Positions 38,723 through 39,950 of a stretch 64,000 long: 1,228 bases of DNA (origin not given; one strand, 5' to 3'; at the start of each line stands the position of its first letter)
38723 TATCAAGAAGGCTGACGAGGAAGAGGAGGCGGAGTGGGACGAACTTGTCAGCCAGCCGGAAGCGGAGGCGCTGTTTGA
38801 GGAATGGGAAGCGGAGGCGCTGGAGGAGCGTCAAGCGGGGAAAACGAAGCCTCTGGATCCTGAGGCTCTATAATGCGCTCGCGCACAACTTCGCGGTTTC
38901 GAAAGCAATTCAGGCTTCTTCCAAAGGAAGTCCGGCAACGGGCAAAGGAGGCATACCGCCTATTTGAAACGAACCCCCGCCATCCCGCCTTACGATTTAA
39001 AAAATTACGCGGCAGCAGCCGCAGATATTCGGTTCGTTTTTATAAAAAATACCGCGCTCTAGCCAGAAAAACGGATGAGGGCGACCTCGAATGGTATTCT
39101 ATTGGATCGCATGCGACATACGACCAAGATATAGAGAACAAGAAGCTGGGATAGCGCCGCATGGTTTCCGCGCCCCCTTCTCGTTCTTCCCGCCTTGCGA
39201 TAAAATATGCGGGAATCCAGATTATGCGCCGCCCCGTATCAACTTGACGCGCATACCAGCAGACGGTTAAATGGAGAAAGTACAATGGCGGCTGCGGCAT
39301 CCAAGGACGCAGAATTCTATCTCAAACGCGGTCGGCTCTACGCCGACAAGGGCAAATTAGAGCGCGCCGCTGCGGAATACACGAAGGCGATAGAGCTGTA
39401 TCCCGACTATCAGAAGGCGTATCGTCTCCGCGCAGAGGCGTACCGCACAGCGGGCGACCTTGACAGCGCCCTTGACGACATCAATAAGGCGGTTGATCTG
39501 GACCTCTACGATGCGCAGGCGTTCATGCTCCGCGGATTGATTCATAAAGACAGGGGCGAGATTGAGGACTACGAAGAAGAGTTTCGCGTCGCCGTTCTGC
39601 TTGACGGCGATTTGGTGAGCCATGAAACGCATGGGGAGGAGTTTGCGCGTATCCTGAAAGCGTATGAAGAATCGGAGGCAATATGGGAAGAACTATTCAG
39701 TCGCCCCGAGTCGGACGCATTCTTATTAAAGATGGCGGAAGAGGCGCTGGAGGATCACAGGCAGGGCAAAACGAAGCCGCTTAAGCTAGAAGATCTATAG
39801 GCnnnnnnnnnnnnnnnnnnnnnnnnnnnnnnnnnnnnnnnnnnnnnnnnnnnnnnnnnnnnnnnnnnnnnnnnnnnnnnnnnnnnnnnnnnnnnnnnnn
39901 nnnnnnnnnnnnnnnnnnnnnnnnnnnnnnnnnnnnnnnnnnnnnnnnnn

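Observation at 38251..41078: Three tandem copies (plus a fourth at 1904-2988) of a translationally coupled TPR-protein / RelE-ParE-fold cassette: possible toxin-antitoxin family with a TPR antitoxin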

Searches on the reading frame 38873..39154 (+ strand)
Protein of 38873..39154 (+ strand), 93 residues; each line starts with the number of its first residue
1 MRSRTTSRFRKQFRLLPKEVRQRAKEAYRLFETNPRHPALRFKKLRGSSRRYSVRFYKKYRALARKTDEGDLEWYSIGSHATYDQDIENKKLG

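Call 3: search_protein_families(library=pfam, proteins=[window:38873-39154:+], max_evalue=1)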
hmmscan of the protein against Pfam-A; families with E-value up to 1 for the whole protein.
window:38873-39154:+ (93 aa): 1 family
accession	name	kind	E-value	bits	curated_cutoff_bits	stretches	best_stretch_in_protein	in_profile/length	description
PF24732.2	ParE_like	-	1.4e-09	38.3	24.4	1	18-84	1-66/67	ParE-like toxin domain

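Call 4: search_protein_families(library=ncbifam, proteins=[window:38873-39154:+], max_evalue=1)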
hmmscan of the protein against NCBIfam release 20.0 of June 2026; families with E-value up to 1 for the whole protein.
window:38873-39154:+ (93 aa): 0 families

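Call 72: search_protein_families(library=padloc, proteins=[window:38873-39154:+], max_evalue=0.01)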
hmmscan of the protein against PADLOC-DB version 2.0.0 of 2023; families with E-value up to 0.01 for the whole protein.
window:38873-39154:+ (93 aa): 0 families

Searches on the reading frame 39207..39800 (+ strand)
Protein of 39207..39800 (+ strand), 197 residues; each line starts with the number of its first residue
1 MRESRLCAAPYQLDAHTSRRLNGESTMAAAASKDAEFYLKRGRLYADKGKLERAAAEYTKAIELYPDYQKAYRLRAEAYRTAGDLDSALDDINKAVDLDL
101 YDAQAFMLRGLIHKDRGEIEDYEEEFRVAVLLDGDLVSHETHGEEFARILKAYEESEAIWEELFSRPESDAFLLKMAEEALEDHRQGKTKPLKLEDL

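Call 3: search_protein_families(library=pfam, proteins=[window:39207-39800:+], max_evalue=1)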
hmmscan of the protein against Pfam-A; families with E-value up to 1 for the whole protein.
window:39207-39800:+ (197 aa): 18 families
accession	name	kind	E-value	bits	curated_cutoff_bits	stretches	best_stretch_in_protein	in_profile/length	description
PF00515.34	TPR_1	-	4.7e-11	42.4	27.8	2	35-68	1-34/34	Tetratricopeptide repeat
PF13181.12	TPR_8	-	3e-10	39.9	25.7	2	35-68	1-34/34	Tetratricopeptide repeat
PF13414.12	TPR_11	-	1.5e-09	37.9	26.8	2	42-79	1-38/42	TPR repeat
PF07719.23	TPR_2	-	2.6e-09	36.9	27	2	35-68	1-34/34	Tetratricopeptide repeat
PF13432.12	TPR_16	-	3.2e-08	34.3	32.7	1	39-99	1-61/65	Tetratricopeptide repeat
PF13431.12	TPR_17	-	5.3e-08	33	24.4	2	58-89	2-33/34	Tetratricopeptide repeat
PF13428.12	TPR_14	-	2.5e-07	31.2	23.5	2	36-77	2-43/44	Tetratricopeptide repeat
PF13429.12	TPR_15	-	3.1e-05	24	26.2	1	26-70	137-181/280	Tetratricopeptide repeat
PF13371.12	TPR_9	-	0.00019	21.8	35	2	27-76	21-70/73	Tetratricopeptide repeat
PF13424.12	TPR_12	-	0.00028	21.5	30.1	1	38-98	6-74/77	Tetratricopeptide repeat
PF14559.12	TPR_19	-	0.00043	21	25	1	47-96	3-52/68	Tetratricopeptide repeat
PF13174.12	TPR_6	-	0.00062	20.7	26.3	1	38-67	3-32/33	Tetratricopeptide repeat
PF12569.14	NatA_aux_su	-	0.0034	16.8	33.3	2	44-102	201-259/515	N-terminal acetyltransferase A, auxiliary subunit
PF20308.4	TPR-S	-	0.019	15.9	27.6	1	70-155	19-84/102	Tetratricopeptide Repeats-Sensor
PF14938.12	SNAP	-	0.09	12.7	25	1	33-97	112-176/282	Soluble NSF attachment protein, SNAP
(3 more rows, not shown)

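Call 4: search_protein_families(library=ncbifam, proteins=[window:39207-39800:+], max_evalue=1)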
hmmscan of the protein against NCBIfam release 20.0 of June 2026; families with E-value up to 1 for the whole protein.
window:39207-39800:+ (197 aa): 20 families
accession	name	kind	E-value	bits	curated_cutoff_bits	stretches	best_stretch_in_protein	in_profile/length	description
TIGR02521.1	type_IV_pilW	equivalog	1.5e-10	41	154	2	23-88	19-84/234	type IV pilus biogenesis/stability protein PilW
TIGR00990.1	3a0801s09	subfamily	4.8e-09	35.4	757.25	2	83-156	345-418/615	mitochondrial import receptor subunit TOM70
NF040959.1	MamA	equivalog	3.1e-07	30.1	200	1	29-135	65-171/204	magnetosome protein MamA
TIGR02917.1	PEP_TPR_lipo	equivalog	6.2e-07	27.7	312.2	1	25-107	591-675/899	XrtA/PEP-CTERM system TPR-repeat protein PrsT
NF053607.1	CHU_0125_OmpA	equivalog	1.1e-05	24.2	620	1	38-131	22-115/639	CHU_0125 family OmpA-like outer membrane integrity protein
NF008391.2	PRK11189.1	equivalog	4.2e-05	23.2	250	1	31-111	61-141/297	lipoprotein NlpI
NF040561.1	PrimPol_Msp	equivalog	0.00029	19.5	200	1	31-88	21-82/515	CRISPR-associated primase-polymerase type A1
NF047558.1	TPR_END_plus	domain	0.0011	18.8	32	2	40-70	4-34/56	TPR end-of-group domain-containing protein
NF002725.1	PRK02603.1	equivalog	0.0014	18.7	143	1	30-123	30-126/173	photosystem I assembly protein Ycf3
NF047371.1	FlcA_CTERM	equivalog_domain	0.0028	16.2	300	1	28-103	385-458/646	periplasmic flagellar collar protein FlcA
NF052415.1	T3SS_chap_SctY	equivalog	0.0038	17.7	70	1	35-118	6-92/106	type III secretion apparatus assembly chaperone SctY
TIGR03939.1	PGA_TPR_OMP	equivalog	0.0048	15.2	366.65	1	66-171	392-498/800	poly-beta-1,6 N-acetyl-D-glucosamine export porin PgaA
NF033758.1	gliding_GltE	equivalog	0.0076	15.3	225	1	33-136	220-323/411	adventurous gliding motility TPR repeat lipoprotein GltE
NF042912.1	Amuc_1098_fam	equivalog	0.012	13.6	750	1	18-84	24-90/805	Amuc_1098 family type IV pilus outer membrane protein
NF033920.0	C39_PA2778_fam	equivalog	0.017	14.6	150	1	35-120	156-241/255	PA2778 family cysteine peptidase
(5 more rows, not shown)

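Call 22: find_homologous_proteins(query=window:39285-39800:+)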
Query window:39285-39800:+ (171 aa): 15 proteins with E <= 0.001 among 422 candidates.
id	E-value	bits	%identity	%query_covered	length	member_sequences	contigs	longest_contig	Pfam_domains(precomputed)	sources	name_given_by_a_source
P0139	2.5e-102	358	100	100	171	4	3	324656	PF13431.13,PF13414.13,PF00515.35,PF13432.13,PF13428.13,PF13181.13,PF07719.24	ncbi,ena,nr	ncbi:MAG: tetratricopeptide repeat protein [Candidatus Poribacteria bacterium]|nr:tetratricopeptide 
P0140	8.3e-90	317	91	100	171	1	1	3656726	PF13431.13,PF13414.13,PF00515.35,PF13432.13,PF13428.13,PF13181.13,PF07719.24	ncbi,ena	-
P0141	3.0e-86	306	90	98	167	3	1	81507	PF13431.13,PF13414.13,PF00515.35,PF13432.13,PF13428.13,PF13181.13,PF07719.24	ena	-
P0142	4.7e-83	295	84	100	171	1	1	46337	PF13431.13,PF13414.13,PF13371.13,PF00515.35,PF13432.13,PF13428.13,PF13181.13,PF07719.24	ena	-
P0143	9.6e-81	288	82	100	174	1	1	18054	PF13431.13,PF13414.13,PF13371.13,PF00515.35,PF13432.13,PF13428.13,PF13181.13,PF07719.24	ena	-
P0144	1.7e-79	284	82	100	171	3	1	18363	PF13431.13,PF13414.13,PF13371.13,PF00515.35,PF13432.13,PF13428.13,PF13181.13,PF07719.24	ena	-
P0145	3.1e-76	273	80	100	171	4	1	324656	PF13431.13,PF13414.13,PF13371.13,PF00515.35,PF13432.13,PF13428.13,PF13181.13,PF07719.24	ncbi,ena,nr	ncbi:MAG: tetratricopeptide repeat protein [Candidatus Poribacteria bacterium]|nr:tetratricopeptide 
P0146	4.5e-75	269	80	100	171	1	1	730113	PF13431.13,PF13414.13,PF13371.13,PF00515.35,PF13432.13,PF13428.13,PF13181.13,PF07719.24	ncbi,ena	-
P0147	1.5e-72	261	74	100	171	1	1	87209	PF13431.13,PF13414.13,PF13371.13,PF00515.35,PF13432.13,PF13428.13,PF13181.13,PF07719.24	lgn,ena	-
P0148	2.2e-72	260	77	100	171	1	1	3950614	PF13431.13,PF13414.13,PF13371.13,PF00515.35,PF13432.13,PF13181.13,PF07719.24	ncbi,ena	-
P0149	5.1e-72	259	74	100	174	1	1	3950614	PF13431.13,PF13414.13,PF13371.13,PF00515.35,PF13432.13,PF13181.13,PF07719.24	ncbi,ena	-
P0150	1.8e-60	222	94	66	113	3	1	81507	-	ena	-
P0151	3.5e-59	218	79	80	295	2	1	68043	PF13431.13,PF13414.13,PF00515.35,PF13432.13,PF13428.13,PF13181.13,PF07719.24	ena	-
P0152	1.2e-27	115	45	98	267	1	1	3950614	PF13431.13,PF13414.13,PF00515.35,PF13432.13,PF13181.13,PF07719.24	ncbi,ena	-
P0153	4.2e-22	97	71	43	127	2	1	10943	PF14559.13,PF13431.13,PF13414.13,PF13371.13,PF00515.35,PF13432.13,PF13428.13,PF13181.13,PF07719.24,PF13174.13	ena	-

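Call 48: predict_structure(alignment_id=A2)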
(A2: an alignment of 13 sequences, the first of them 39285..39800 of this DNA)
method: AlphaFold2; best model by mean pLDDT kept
length: 171 residues; sequences in the alignment: 13
mean_pLDDT: 92.4   pTM: 0.77
mean pLDDT of the five models: 92.4, 91.7, 91.2, 89.7, 88.1
residues with pLDDT >= 90: 132; 70-90: 31; 50-70: 7; < 50: 1
segments of 3 or more residues with pLDDT < 50: none
pLDDT, mean of each block of 10 residues (from residue 1): 80 97 97 97 97 97 98 96 98 96 97 96 95 89 87 89 71 42
secondary structure, 60 per line:
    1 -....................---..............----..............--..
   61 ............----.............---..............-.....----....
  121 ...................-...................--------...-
elements in order: H2-21 H25-38 H43-56 H59-72 H77-89 H93-106 H108-112 H117-139 H141-159

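Call 56: fold_search(model_id=the predicted structure, library=pdb)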
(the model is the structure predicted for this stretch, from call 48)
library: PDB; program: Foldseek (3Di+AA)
matches with E <= 10: 1591; with E <= 0.001: 256
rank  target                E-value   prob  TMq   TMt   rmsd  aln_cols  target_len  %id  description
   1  9gzg_A                1.6e-06  1.00  0.63  0.69  14.1       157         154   25  Crystal structure of CTPR4E4 mutant (released 2025-10-15)
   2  1na0_A                1.7e-06  1.00  0.59  0.83   3.0       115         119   27  Design of Stable alpha-Helical Arrays from an Idealized TPR Motif (released 2003-06-03)
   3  2vyi_B                2.1e-06  1.00  0.64  0.87   3.2       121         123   25  Crystal Structure of the TPR domain of Human SGT (released 2008-08-12)
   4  5a01_A                2.2e-06  1.00  0.57  0.16   7.3       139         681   24  O-GlcNAc transferase from Drososphila melanogaster (released 2016-04-27)
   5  8ump_A                2.3e-06  1.00  0.60  0.83   3.5       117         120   26  T33-ml35 - Designed Tetrahedral Protein Cage Using Machine Learning Algorithms (released 2023-11-15)
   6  7obi_B                2.6e-06  1.00  0.61  0.76   6.9       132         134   24  Consensus tetratricopeptide repeat protein type RV4 (released 2022-02-23)
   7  4gyy_C                2.6e-06  1.00  0.57  0.16   7.0       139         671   24  Crystal structure of human O-GlcNAc Transferase with UDP-5SGlcNAc and a peptide substrate (released 2012-10-31)
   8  6b85_A                2.9e-06  1.00  0.63  0.50   6.3       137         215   24  Crystal structure of transmembrane protein TMHC4_R (released 2018-03-14)
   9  2wqh                  3.2e-06  1.00  0.56  0.92   0.7        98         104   31  Crystal structure of CTPR3Y3 (released 2010-04-07)
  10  6v8e_D                4.1e-06  1.00  0.61  0.87   2.8       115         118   24  Computationally designed C3-symmetric homotrimer from TPR repeat protein (released 2020-08-12)
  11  4gyw_C                4.1e-06  1.00  0.57  0.16   7.0       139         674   24  Crystal structure of human O-GlcNAc Transferase in complex with UDP and a glycopeptide (released 2012-10-31)
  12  6vfh_A                4.3e-06  1.00  0.58  0.80   3.3       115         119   24  De novo designed tetrahedral nanoparticle T33_dn10 (released 2020-08-12)
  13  6v8e_B                4.5e-06  1.00  0.61  0.88   2.5       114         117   24  Computationally designed C3-symmetric homotrimer from TPR repeat protein (released 2020-08-12)
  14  4gyw_A                4.5e-06  1.00  0.57  0.16   7.0       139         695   24  Crystal structure of human O-GlcNAc Transferase in complex with UDP and a glycopeptide (released 2012-10-31)
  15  8chy                  4.7e-06  1.00  0.61  0.39   6.3       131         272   25  Crystal structure of an 8-repeat consensus TPR superhelix with Zinc. (released 2024-02-21)
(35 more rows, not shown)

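Call 57: find_encoding_contigs(protein=P0152, flank=3000, max_places=2)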
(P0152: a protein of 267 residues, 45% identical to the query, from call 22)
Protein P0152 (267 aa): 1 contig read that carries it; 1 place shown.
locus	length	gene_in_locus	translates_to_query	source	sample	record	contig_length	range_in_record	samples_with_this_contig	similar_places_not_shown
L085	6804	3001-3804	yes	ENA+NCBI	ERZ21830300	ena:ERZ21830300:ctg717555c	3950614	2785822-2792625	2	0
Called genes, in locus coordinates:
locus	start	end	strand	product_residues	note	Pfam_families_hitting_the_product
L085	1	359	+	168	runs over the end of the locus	PF08534:Redoxin, PF00255:GSHPx (weak), PF00578:AhpC-TSA, PF00085:Thioredoxin (weak), PF13098:Thioredoxin_2, PF13905:Thioredoxin_8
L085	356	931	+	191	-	PF08534:Redoxin, PF00578:AhpC-TSA, PF13905:Thioredoxin_8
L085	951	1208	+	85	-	-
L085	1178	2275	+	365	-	-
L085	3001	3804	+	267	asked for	PF07719:TPR_2 (faint), PF00515:TPR_1 (faint), PF13181:TPR_8 (faint), PF13414:TPR_11 (faint), PF13431:TPR_17 (faint), PF13432:TPR_16 (weak)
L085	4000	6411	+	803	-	PF01588:tRNA_bind, PF03483:B3_4, PF03484:B5, PF17759:tRNA_synthFbeta, PF03147:FDX-ACB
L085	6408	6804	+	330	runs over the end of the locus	PF20030:bpMoxR, PF07726:AAA_3, PF07728:AAA_5, PF17863:AAA_lid_2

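Call 58: find_encoding_contigs(protein=P0149, flank=5000, max_places=2)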
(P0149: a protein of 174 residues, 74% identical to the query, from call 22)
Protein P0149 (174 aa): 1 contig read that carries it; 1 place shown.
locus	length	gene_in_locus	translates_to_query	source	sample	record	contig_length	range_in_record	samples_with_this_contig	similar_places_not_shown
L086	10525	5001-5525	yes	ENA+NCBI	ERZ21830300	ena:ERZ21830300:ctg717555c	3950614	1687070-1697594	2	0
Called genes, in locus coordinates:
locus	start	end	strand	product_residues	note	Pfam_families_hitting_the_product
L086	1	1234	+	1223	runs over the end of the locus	PF02384:N6_Mtase (faint), PF07669:Eco57I, PF12950:TaqI_C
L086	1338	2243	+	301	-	PF12760:Zn_ribbon_IS1595, PF12762:DDE_Tnp_IS1595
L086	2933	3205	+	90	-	-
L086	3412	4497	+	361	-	-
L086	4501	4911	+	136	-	PF01850:PIN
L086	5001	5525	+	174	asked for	PF13371:TPR_9 (faint), PF13431:TPR_17 (faint), PF00515:TPR_1 (faint), PF07719:TPR_2 (faint), PF13181:TPR_8 (faint), PF13414:TPR_11, PF13432:TPR_16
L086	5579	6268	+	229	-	-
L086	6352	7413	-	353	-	PF01408:GFO_IDH_MocA, PF22725:GFO_IDH_MocA_C3 (weak)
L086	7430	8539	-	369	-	PF01408:GFO_IDH_MocA, PF22725:GFO_IDH_MocA_C3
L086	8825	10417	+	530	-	-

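Call 72: search_protein_families(library=padloc, proteins=[window:39285-39800:+], max_evalue=0.01)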
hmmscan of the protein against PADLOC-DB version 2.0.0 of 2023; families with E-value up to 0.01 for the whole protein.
window:39285-39800:+ (171 aa): 1 family
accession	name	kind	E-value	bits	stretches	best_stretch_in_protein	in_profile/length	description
PDLC01101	PrimPol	-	3.3e-06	24.1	1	6-87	30-102/490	adaptation polymerase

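Call 82: find_encoding_contigs(protein=P0141, flank=4000, max_places=4)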
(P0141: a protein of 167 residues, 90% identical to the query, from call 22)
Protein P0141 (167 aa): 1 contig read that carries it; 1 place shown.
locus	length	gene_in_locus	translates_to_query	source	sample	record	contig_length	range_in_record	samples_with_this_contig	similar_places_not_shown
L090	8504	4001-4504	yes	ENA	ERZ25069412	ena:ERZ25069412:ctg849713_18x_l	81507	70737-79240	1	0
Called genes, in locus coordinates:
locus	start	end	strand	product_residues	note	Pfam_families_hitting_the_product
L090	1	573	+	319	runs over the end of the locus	PF13676:TIR_2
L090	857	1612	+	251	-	PF08867:FRG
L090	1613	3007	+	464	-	-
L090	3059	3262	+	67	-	PF00515:TPR_1 (weak), PF07719:TPR_2 (weak), PF13181:TPR_8 (weak), PF13428:TPR_14 (weak), PF13432:TPR_16, PF13414:TPR_11, PF13431:TPR_17 (weak)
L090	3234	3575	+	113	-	-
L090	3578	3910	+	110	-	PF24732:ParE_like (faint)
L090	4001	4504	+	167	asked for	PF00515:TPR_1 (faint), PF07719:TPR_2 (weak), PF13181:TPR_8 (weak), PF13428:TPR_14 (faint), PF13414:TPR_11 (weak), PF13432:TPR_16, PF13431:TPR_17 (weak)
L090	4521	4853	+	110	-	PF24732:ParE_like (faint)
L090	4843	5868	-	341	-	PF06071:YchF-GTPase_C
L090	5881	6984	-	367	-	PF14100:DUF6807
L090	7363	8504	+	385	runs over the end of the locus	PF07075:NamZ_N, PF20732:NamZ_C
